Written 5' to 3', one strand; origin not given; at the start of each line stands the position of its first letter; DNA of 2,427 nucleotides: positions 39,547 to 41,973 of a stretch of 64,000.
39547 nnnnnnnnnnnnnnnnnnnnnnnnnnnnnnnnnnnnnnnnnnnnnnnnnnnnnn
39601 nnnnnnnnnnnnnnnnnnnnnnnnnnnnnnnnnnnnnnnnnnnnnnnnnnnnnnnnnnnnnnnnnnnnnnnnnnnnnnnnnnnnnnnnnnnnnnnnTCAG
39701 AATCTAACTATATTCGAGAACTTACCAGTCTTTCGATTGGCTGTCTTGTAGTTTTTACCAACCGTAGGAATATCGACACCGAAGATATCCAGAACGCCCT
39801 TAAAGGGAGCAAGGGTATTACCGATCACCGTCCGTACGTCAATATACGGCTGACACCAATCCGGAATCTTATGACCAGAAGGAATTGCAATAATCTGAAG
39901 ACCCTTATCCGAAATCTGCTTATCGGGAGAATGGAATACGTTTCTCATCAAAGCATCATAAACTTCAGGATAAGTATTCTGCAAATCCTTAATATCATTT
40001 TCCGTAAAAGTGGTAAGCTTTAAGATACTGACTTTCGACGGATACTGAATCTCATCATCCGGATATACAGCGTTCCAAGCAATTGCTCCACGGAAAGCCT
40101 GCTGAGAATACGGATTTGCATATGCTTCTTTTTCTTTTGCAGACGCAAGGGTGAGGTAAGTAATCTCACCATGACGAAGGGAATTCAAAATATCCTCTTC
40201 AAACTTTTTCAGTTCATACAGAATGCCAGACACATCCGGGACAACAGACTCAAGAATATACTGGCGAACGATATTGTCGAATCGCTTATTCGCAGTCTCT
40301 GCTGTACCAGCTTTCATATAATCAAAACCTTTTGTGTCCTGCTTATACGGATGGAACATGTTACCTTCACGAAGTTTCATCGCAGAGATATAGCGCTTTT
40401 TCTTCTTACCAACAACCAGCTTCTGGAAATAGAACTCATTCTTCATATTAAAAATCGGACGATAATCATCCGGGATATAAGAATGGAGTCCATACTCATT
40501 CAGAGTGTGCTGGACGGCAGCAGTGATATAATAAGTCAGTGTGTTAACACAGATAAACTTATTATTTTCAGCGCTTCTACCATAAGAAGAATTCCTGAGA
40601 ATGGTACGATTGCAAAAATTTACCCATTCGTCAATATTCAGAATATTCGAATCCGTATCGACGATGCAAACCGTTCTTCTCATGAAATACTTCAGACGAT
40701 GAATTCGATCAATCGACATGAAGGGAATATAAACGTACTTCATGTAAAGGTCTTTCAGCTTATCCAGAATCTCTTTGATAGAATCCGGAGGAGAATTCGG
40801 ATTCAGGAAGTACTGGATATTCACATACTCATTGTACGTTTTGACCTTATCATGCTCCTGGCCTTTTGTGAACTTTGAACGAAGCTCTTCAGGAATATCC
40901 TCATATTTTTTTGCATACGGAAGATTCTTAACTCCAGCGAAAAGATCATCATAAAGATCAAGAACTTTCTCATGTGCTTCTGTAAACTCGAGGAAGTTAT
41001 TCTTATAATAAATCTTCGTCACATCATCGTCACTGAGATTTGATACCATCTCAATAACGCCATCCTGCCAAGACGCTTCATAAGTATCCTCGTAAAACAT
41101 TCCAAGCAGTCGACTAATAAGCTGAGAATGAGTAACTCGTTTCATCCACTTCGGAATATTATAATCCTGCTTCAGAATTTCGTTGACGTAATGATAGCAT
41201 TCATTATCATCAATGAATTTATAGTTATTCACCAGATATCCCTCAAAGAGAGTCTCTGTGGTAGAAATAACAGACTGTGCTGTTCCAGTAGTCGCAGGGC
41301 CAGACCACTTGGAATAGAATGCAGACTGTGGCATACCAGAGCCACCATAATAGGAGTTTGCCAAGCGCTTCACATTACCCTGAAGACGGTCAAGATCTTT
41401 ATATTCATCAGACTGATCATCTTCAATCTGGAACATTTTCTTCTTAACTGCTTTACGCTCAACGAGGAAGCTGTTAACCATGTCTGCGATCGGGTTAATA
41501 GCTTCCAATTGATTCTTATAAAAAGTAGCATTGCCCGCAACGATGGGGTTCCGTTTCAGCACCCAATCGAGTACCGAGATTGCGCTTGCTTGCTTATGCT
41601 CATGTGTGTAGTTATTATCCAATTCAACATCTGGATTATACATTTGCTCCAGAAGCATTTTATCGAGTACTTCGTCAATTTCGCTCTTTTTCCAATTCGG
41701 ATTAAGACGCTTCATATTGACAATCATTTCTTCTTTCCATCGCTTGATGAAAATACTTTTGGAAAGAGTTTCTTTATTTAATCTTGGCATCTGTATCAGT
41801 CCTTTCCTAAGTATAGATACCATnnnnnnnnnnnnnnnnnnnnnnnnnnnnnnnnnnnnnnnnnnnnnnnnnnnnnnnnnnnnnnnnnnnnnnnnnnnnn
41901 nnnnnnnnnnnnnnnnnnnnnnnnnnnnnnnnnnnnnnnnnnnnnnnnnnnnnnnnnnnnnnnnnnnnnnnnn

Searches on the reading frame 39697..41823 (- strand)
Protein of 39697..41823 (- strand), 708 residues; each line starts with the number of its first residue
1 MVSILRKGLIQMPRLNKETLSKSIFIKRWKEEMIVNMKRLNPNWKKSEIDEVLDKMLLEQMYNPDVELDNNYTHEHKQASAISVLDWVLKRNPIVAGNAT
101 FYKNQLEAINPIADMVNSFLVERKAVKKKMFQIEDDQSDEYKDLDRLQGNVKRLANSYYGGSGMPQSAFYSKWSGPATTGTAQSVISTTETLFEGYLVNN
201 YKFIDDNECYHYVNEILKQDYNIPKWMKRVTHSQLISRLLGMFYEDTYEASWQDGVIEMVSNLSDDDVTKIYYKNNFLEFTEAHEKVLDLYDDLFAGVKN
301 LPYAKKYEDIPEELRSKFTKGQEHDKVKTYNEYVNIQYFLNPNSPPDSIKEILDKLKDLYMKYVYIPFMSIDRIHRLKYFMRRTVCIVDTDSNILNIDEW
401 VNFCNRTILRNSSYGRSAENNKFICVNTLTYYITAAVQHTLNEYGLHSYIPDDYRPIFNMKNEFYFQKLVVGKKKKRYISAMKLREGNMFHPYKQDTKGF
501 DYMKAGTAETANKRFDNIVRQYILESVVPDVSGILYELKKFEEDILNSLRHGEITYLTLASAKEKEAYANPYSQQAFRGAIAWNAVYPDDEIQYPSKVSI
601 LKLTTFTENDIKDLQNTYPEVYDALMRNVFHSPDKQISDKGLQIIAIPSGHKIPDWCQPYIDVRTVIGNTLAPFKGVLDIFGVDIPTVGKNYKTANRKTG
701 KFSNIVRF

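Call 7: search_protein_families(library=phrogs, proteins=[window:39697-41823:-], max_evalue=0.001)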
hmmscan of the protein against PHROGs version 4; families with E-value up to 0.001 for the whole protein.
window:39697-41823:- (708 aa): 3 families
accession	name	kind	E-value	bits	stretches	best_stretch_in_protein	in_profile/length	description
phrog_2927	-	DNA, RNA and nucleotide metabolism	3.8e-83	281.2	1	33-683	28-695/710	DNA polymerase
phrog_262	-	DNA, RNA and nucleotide metabolism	1.5e-19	70.6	2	84-205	439-570/856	DNA polymerase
phrog_1918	-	DNA, RNA and nucleotide metabolism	1.1e-11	45.5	2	382-685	97-370/382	DNA polymerase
